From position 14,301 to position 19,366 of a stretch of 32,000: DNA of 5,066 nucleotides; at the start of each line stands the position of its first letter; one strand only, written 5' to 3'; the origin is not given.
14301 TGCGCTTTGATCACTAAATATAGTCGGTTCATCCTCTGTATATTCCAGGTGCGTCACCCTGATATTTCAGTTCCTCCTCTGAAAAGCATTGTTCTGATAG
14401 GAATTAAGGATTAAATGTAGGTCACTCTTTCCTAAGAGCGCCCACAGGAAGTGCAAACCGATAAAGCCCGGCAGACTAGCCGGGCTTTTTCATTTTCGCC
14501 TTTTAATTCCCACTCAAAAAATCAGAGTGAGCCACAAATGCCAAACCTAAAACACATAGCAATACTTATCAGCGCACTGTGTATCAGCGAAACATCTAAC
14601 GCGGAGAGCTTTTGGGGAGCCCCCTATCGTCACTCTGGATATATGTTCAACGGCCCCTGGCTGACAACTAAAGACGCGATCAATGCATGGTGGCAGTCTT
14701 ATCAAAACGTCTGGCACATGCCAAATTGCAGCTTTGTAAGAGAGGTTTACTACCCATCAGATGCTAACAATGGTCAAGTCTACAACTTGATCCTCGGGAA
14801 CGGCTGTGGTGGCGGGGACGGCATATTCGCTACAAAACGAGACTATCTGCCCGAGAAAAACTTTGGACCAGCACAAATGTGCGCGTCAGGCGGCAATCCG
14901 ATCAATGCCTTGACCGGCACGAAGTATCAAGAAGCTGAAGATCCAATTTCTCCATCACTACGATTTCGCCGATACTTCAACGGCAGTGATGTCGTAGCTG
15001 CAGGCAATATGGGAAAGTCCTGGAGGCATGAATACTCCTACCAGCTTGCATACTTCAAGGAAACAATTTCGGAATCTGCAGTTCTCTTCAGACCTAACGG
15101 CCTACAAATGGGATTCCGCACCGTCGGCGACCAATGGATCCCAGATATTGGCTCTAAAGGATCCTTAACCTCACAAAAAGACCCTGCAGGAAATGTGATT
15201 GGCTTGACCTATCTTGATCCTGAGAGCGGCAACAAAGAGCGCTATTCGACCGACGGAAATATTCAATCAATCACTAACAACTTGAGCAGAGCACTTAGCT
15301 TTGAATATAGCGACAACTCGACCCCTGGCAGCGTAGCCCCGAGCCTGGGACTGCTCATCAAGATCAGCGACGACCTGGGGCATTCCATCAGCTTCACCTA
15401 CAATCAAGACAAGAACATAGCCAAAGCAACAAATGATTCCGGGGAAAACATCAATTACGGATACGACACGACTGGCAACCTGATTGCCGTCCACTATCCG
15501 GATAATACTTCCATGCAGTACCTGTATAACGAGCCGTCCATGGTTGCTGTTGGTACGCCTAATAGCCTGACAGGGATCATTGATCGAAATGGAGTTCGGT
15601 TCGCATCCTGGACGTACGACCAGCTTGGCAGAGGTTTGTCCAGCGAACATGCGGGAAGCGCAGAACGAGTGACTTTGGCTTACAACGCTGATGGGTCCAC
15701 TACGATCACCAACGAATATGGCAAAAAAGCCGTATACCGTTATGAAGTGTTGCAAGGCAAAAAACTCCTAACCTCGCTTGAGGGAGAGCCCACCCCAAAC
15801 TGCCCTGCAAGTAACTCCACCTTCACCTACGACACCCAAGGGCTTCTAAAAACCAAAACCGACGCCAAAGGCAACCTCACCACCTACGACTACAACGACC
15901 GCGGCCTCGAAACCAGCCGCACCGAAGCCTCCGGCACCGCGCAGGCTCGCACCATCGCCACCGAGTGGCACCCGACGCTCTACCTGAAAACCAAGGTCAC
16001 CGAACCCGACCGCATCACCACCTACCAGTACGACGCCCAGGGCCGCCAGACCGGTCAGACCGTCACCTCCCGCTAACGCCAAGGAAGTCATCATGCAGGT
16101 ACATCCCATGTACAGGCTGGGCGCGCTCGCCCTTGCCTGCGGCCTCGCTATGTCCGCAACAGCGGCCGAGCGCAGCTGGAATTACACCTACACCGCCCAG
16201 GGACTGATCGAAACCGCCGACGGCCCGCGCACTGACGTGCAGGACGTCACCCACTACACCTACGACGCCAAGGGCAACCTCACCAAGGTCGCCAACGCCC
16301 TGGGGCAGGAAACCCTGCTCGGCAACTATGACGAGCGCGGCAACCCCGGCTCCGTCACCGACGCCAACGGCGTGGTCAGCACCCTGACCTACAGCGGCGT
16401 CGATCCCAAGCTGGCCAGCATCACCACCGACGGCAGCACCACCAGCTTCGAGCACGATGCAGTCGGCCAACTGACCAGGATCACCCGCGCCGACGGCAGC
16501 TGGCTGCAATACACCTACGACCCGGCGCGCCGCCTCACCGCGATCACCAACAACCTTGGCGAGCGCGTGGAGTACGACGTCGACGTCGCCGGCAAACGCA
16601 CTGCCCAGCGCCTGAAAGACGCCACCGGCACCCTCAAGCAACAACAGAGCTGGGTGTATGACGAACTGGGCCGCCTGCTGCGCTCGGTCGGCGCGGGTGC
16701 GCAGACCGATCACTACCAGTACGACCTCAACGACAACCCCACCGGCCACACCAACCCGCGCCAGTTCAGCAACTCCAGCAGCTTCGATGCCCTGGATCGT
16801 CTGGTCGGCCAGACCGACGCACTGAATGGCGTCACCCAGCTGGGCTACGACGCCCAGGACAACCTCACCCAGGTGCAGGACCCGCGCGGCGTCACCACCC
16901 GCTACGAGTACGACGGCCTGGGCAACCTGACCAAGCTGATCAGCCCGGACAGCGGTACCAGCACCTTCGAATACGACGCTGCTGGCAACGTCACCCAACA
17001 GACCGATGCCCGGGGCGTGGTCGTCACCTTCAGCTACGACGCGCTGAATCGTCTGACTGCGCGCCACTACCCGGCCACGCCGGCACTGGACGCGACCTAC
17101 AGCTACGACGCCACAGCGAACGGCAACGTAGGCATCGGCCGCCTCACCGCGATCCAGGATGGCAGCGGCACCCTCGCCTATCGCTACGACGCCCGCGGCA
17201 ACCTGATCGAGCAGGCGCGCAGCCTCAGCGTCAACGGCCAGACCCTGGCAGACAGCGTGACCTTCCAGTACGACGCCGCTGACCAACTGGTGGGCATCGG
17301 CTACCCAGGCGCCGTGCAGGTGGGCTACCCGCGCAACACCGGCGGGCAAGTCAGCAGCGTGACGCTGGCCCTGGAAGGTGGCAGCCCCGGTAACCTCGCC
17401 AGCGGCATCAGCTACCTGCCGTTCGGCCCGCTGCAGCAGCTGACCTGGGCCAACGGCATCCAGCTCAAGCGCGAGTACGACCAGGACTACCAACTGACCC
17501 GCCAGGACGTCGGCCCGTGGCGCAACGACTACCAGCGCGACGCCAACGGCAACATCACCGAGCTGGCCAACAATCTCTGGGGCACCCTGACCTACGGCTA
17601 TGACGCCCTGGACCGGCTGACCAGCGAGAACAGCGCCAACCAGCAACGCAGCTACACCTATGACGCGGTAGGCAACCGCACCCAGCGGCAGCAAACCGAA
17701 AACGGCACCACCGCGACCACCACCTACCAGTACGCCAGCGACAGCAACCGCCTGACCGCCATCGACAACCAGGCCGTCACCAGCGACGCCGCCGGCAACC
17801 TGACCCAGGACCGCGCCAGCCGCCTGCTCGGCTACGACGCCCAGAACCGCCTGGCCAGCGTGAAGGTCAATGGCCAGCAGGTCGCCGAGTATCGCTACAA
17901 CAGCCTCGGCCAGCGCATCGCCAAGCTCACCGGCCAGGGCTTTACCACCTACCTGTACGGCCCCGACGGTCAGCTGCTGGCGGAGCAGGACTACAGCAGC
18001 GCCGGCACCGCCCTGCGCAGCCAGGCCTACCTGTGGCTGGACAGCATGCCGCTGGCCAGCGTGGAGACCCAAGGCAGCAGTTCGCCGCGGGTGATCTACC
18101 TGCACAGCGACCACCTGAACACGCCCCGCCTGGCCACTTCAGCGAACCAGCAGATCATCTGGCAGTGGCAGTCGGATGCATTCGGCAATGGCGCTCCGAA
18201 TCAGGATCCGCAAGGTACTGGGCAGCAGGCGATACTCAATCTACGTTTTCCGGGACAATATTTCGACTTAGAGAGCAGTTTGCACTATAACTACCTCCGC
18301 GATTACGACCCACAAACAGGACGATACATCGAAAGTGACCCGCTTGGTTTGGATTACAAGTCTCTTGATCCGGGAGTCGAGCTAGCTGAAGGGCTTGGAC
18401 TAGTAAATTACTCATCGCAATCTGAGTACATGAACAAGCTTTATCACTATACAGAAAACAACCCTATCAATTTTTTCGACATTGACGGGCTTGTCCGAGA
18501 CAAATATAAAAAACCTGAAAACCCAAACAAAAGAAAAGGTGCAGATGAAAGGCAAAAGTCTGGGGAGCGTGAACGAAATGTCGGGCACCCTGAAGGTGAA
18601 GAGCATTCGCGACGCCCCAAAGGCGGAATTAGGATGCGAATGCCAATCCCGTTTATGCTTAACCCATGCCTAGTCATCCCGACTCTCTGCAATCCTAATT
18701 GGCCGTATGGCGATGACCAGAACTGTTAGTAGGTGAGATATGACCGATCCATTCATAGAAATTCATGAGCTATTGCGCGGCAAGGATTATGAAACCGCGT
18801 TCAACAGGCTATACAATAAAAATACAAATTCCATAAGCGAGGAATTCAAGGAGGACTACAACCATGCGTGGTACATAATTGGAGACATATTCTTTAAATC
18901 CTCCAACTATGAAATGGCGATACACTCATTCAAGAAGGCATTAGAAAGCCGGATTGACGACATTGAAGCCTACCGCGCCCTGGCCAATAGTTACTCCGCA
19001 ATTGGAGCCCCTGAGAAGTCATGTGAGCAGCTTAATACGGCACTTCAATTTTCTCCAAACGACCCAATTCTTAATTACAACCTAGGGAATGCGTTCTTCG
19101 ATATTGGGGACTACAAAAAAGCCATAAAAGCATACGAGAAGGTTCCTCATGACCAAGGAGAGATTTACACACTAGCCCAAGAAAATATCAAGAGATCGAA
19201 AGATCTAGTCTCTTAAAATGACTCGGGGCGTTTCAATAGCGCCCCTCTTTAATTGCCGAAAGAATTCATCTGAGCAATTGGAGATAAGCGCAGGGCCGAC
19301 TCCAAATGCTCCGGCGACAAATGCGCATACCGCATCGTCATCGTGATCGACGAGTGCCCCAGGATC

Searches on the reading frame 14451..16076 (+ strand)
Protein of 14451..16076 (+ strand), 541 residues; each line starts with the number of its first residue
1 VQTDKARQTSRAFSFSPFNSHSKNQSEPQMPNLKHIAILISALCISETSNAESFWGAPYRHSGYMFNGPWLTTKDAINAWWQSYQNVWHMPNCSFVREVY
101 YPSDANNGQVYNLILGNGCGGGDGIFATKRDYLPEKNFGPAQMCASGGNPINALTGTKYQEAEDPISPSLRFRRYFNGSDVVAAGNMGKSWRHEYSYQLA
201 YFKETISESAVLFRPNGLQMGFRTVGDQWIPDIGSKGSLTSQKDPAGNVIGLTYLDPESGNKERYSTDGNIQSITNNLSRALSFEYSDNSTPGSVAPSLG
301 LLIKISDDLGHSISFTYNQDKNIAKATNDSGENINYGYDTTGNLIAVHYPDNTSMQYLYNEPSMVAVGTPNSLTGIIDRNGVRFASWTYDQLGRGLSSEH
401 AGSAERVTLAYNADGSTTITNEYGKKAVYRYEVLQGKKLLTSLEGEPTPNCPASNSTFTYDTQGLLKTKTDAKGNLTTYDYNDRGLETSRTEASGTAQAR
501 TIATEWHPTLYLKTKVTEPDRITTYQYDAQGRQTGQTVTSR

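Call 76: search_protein_families(library=phrogs, proteins=[window:14451-16076:+], max_evalue=0.001)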
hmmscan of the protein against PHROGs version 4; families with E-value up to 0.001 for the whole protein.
window:14451-16076:+ (541 aa): 1 family
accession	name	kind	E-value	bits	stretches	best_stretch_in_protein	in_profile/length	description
phrog_10385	-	unknown function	9.9e-09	33.8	2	419-537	1407-1522/2333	-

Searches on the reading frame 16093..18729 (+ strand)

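Call 19: search_protein_families(library=pfam, proteins=[window:16093-18729:+], max_evalue=0.01)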
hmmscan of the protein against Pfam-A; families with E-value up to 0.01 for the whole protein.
window:16093-18729:+ (878 aa): 3 families
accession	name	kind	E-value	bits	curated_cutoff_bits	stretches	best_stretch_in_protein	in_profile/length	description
PF05593.20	RHS_repeat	-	3.6e-65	215.7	22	10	294-328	1-35/38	RHS Repeat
PF03527.20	RHS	-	1.3e-06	28.6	27.9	1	668-703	2-37/38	RHS protein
PF15283.12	DUF4595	-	0.0022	18.4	34.2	0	25-70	49-94/202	Domain of unknown function (DUF4595) with porin-like fold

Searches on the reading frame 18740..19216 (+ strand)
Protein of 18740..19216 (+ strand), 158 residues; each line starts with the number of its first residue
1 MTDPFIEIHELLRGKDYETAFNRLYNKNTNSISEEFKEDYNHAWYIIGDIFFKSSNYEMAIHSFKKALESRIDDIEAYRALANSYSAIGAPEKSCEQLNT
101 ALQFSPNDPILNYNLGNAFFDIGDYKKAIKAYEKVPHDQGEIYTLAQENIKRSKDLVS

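Call 76: search_protein_families(library=phrogs, proteins=[window:18740-19216:+], max_evalue=0.001)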
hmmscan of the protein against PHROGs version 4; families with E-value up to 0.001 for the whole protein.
window:18740-19216:+ (158 aa): 1 family
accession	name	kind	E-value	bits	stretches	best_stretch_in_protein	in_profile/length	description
phrog_7590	-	unknown function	0.00023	22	1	15-134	69-182/234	-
